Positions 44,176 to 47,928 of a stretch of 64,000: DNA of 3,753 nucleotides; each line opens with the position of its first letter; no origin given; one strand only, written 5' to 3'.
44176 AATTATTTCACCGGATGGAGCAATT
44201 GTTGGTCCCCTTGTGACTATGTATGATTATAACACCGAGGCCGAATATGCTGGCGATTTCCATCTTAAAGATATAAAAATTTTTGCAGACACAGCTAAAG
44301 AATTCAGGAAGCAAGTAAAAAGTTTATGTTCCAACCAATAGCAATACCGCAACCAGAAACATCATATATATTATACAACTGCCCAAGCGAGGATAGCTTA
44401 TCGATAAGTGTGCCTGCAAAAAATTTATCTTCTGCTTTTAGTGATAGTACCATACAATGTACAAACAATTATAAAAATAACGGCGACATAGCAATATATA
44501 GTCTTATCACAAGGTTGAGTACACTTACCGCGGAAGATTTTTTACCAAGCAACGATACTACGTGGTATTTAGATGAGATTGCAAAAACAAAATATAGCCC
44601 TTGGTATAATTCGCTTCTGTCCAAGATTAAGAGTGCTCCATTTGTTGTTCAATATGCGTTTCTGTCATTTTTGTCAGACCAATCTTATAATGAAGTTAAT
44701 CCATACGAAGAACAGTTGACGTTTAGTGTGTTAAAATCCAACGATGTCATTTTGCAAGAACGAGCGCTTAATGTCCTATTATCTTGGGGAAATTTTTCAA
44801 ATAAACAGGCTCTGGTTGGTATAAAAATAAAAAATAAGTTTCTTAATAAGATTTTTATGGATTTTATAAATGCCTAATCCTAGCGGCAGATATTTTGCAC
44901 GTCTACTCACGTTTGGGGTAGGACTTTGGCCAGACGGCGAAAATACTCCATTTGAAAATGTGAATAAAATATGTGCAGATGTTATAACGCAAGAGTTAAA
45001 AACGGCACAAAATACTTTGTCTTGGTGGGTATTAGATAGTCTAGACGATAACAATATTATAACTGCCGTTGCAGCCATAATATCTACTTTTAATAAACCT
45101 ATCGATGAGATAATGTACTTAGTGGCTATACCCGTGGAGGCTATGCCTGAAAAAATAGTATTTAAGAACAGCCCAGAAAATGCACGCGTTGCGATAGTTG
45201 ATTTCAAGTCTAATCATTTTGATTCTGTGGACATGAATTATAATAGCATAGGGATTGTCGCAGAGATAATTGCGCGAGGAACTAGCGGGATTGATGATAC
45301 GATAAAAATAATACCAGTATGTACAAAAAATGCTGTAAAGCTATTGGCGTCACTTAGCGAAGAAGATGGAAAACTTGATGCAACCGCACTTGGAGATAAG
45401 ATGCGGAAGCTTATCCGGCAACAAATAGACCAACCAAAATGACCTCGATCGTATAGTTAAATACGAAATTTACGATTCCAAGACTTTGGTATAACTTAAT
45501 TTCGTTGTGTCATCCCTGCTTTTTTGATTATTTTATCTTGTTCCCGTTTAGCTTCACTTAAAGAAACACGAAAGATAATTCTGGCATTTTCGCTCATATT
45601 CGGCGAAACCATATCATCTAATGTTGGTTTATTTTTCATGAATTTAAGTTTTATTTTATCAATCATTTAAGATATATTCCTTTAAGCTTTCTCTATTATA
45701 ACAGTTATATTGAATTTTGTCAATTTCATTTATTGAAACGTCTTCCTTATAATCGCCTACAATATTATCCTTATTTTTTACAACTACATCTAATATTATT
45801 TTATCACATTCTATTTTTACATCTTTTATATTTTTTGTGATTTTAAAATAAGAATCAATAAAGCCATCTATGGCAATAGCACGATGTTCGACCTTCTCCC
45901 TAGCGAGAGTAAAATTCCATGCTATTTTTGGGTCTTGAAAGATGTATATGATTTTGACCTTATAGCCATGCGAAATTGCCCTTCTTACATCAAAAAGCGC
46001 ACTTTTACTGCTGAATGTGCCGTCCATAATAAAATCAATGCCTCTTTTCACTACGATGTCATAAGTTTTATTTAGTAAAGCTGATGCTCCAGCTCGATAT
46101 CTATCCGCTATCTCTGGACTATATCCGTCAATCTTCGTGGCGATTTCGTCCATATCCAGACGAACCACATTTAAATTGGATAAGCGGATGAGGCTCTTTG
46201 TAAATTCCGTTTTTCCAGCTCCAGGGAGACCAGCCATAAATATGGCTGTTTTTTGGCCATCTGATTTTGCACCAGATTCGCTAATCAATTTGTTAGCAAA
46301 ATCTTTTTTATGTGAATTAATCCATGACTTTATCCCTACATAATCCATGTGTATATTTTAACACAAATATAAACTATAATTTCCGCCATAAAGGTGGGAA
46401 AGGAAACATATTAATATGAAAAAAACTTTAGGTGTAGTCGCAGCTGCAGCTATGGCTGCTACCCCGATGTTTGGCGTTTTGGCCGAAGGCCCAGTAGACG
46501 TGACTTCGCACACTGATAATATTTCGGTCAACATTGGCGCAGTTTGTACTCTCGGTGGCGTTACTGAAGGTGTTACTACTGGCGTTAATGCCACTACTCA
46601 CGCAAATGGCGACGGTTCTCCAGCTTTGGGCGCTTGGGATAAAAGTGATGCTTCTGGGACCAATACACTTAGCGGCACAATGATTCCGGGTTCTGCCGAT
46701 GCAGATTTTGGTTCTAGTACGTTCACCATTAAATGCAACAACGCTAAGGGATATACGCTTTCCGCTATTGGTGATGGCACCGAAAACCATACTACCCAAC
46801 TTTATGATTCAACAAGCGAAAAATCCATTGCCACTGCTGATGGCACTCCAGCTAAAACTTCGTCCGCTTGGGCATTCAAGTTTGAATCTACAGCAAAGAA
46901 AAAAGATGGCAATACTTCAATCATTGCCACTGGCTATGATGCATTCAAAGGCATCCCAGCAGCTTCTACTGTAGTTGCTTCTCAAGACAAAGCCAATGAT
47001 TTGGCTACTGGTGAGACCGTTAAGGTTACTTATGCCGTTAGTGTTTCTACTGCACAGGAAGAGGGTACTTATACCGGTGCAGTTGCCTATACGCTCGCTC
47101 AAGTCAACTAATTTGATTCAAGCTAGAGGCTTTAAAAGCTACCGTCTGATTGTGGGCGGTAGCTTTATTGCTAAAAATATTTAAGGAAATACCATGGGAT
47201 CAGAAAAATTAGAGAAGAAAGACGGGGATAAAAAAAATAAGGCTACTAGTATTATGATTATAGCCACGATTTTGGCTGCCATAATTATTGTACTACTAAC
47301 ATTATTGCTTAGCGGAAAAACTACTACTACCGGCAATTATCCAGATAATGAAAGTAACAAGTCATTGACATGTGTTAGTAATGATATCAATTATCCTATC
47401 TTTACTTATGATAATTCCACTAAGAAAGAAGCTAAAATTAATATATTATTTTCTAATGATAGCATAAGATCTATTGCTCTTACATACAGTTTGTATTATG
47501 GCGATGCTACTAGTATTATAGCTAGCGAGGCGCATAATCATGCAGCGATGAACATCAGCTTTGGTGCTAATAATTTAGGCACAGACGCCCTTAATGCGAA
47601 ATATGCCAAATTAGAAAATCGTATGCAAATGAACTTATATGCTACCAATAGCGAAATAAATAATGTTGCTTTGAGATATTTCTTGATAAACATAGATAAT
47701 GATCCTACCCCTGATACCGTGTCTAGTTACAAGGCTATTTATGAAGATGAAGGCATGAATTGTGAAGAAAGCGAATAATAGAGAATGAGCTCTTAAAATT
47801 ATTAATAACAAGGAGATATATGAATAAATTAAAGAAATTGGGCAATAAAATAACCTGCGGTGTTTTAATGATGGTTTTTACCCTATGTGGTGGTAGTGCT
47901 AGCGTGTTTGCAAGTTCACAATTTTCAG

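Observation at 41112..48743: Candidate invertible-promoter switch between two alternative surface-protein cassettes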

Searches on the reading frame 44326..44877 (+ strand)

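Call 5: search_protein_families(library=pfam, proteins=[window:44326-44877:+], max_evalue=0.1)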
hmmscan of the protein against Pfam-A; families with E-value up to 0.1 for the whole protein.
window:44326-44877:+ (183 aa): 1 family
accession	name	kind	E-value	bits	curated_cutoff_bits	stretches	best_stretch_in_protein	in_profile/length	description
PF23073.1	DUF7045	-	0.076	13.6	27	0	16-59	22-65/100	Domain of unknown function (DUF7045)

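Call 6: search_protein_families(library=ncbifam, proteins=[window:44326-44877:+], max_evalue=0.1)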
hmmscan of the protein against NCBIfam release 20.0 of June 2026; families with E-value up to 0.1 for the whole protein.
window:44326-44877:+ (183 aa): 0 families

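Call 44: search_protein_families(library=padloc, proteins=[window:44326-44877:+], max_evalue=0.01)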
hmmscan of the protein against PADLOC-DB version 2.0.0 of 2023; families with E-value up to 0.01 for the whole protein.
window:44326-44877:+ (183 aa): 0 families

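Call 91: search_protein_families(library=phrogs, proteins=[window:44326-44877:+], max_evalue=0.01)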
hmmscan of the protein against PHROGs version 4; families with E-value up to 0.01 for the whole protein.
window:44326-44877:+ (183 aa): 0 families

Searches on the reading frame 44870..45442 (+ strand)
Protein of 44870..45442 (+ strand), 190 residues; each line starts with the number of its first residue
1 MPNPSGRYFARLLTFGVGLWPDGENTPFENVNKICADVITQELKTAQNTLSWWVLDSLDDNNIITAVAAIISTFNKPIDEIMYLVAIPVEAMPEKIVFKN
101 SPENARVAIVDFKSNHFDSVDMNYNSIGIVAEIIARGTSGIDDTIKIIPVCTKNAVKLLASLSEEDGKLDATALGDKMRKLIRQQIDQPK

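Call 5: search_protein_families(library=pfam, proteins=[window:44870-45442:+], max_evalue=0.1)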
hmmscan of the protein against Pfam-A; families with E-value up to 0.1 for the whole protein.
window:44870-45442:+ (190 aa): 0 families

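Call 6: search_protein_families(library=ncbifam, proteins=[window:44870-45442:+], max_evalue=0.1)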
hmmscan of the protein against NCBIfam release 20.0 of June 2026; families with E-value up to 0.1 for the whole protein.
window:44870-45442:+ (190 aa): 2 families
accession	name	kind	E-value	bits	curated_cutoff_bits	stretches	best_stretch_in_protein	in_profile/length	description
NF005092.1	PRK06522.2-3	equivalog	0.011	14.9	500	1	17-126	142-250/296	2-dehydropantoate 2-reductase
NF052253.1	transferase_LuxD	equivalog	0.012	15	420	1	51-169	114-227/293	fatty acid reductase transferase subunit LuxD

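Call 44: search_protein_families(library=padloc, proteins=[window:44870-45442:+], max_evalue=0.01)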
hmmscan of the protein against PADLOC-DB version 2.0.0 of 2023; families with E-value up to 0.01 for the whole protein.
window:44870-45442:+ (190 aa): 0 families

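Call 91: search_protein_families(library=phrogs, proteins=[window:44870-45442:+], max_evalue=0.01)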
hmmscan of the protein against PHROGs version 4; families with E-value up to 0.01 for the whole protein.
window:44870-45442:+ (190 aa): 1 family
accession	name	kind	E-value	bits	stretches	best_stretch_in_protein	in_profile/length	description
phrog_10743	-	unknown function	1.3e-13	52.3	1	32-187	22-173/178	-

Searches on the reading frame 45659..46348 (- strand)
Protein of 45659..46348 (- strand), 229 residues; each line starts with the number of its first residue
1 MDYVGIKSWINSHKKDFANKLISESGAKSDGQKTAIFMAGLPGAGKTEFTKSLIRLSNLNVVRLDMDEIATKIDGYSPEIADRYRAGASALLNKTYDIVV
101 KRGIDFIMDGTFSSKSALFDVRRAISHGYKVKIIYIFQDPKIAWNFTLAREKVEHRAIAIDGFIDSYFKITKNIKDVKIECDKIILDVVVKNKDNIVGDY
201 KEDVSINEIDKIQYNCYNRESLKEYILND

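Call 5: search_protein_families(library=pfam, proteins=[window:45659-46348:-], max_evalue=0.1)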
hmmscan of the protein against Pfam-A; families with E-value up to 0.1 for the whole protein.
window:45659-46348:- (229 aa): 7 families
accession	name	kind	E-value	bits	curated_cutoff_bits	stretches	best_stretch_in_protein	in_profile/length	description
PF06414.18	Zeta_toxin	-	5.7e-30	104.7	22.3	1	27-204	10-198/199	Zeta toxin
PF13671.12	AAA_33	-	7.8e-12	46.1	27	1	36-153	2-121/143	AAA domain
PF01591.24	6PF2K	-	0.0056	16.5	27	1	27-62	7-42/223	6-phosphofructo-2-kinase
PF00004.35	AAA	-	0.012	16.5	21.2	1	37-76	2-38/131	ATPase family associated with various cellular activities (AAA)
PF13238.12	AAA_18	-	0.029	15.3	29.4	1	36-63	1-25/128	AAA domain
PF02367.23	TsaE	-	0.029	14.8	26.6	1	29-58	17-46/128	Threonylcarbamoyl adenosine biosynthesis protein TsaE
PF11506.14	DUF3217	-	0.037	14.4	26.4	1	145-202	51-103/104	Protein of unknown function (DUF3217)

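Call 6: search_protein_families(library=ncbifam, proteins=[window:45659-46348:-], max_evalue=0.1)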
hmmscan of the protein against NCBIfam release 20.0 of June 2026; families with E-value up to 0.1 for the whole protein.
window:45659-46348:- (229 aa): 7 families
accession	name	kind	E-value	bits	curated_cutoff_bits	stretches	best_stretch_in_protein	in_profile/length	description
TIGR02639.1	ClpA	equivalog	0.0015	16.8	993.15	1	23-72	476-526/734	ATP-dependent Clp protease ATP-binding subunit ClpA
NF009402.0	PRK12767.1-1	equivalog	0.017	14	218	1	33-131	2-100/329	carbamoyl phosphate synthase-like protein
NF004041.0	PRK05541.1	subfamily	0.021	14.8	127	1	32-74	6-51/176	adenylyl-sulfate kinase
NF010248.0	PRK13695.1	equivalog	0.025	14.3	156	0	34-57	4-27/180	NTPase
NF001866.0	PRK00625.1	equivalog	0.037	14.2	142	1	35-69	2-34/173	shikimate kinase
NF041574.1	antitoxPezT_Strep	equivalog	0.052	12.8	470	0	26-151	25-158/251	type II toxin-antitoxin system toxin PezT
NF010627.0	PRK14021.1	equivalog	0.089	11.2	565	0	35-141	8-114/542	bifunctional shikimate kinase/3-dehydroquinate synthase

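Call 9: find_encoding_contigs(protein=window:45659-46348:-, flank=6000, max_places=10)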
Protein window:45659-46348:- (229 aa): no gene with exactly this product is on record in the collection.

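Call 44: search_protein_families(library=padloc, proteins=[window:45659-46348:-], max_evalue=0.01)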
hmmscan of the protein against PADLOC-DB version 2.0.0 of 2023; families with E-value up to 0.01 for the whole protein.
window:45659-46348:- (229 aa): 1 family
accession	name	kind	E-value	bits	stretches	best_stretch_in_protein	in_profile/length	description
PDLC05014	PDC-S41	-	0.0037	13.6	1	26-47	228-249/657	-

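Call 91: search_protein_families(library=phrogs, proteins=[window:45659-46348:-], max_evalue=0.01)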
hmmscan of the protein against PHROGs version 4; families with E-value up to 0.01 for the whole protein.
window:45659-46348:- (229 aa): 4 families
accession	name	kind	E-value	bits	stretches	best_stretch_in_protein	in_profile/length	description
phrog_2071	-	other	3.2e-08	34.7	1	23-141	6-122/282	ATPase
phrog_8638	-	unknown function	0.0029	17.3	1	6-78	282-350/568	-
phrog_3757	-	unknown function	0.0037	17.7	0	32-72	125-165/367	-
phrog_505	-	other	0.0078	16.7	1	33-76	2-45/295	polynucleotide kinase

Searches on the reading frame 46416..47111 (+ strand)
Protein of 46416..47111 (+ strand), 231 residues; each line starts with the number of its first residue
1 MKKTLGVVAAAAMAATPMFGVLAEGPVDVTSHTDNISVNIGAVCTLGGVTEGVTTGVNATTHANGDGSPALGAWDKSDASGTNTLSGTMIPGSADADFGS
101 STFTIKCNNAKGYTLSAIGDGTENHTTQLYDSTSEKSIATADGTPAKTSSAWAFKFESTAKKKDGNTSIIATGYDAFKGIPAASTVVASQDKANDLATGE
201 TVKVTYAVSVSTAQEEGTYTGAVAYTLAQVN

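Call 5: search_protein_families(library=pfam, proteins=[window:46416-47111:+], max_evalue=0.1)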
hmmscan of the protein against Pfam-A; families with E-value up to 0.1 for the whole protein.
window:46416-47111:+ (231 aa): 1 family
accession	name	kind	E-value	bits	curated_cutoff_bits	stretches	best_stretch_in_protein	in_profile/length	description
PF10633.15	NPCBM_assoc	-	0.043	14.5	24.4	1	186-220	36-70/78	NPCBM-associated, NEW3 domain of alpha-galactosidase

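Call 6: search_protein_families(library=ncbifam, proteins=[window:46416-47111:+], max_evalue=0.1)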
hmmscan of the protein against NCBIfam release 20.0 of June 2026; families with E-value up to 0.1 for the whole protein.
window:46416-47111:+ (231 aa): 0 families

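Call 70: find_homologous_proteins(query=window:46416-47111:+, max_evalue=1e-20)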
Query window:46416-47111:+ (231 aa): 2 proteins with E <= 1e-20 among 1744 candidates.
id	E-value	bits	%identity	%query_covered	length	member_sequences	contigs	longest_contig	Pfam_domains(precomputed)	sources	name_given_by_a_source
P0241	4.0e-139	479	100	100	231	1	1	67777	-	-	-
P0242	2.6e-31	127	42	100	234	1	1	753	-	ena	-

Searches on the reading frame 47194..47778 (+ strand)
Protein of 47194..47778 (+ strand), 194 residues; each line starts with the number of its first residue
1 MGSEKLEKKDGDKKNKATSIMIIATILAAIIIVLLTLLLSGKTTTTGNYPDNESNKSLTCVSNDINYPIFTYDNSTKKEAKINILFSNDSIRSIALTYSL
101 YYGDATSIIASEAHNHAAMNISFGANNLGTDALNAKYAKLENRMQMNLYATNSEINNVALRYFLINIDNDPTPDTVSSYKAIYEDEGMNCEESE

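Call 5: search_protein_families(library=pfam, proteins=[window:47194-47778:+], max_evalue=0.1)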
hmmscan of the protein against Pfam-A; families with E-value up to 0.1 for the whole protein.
window:47194-47778:+ (194 aa): 1 family
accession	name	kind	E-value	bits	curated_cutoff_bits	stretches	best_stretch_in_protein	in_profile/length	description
PF09716.15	ETRAMP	-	0.068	13.6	29.1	1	9-41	42-74/81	Malarial early transcribed membrane protein (ETRAMP)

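Call 6: search_protein_families(library=ncbifam, proteins=[window:47194-47778:+], max_evalue=0.1)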
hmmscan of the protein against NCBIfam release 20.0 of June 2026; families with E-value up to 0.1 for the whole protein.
window:47194-47778:+ (194 aa): 1 family
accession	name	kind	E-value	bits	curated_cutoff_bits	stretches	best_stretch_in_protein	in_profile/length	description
NF004005.0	PRK05476.2-3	equivalog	0.033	13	275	1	103-169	337-403/418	adenosylhomocysteinase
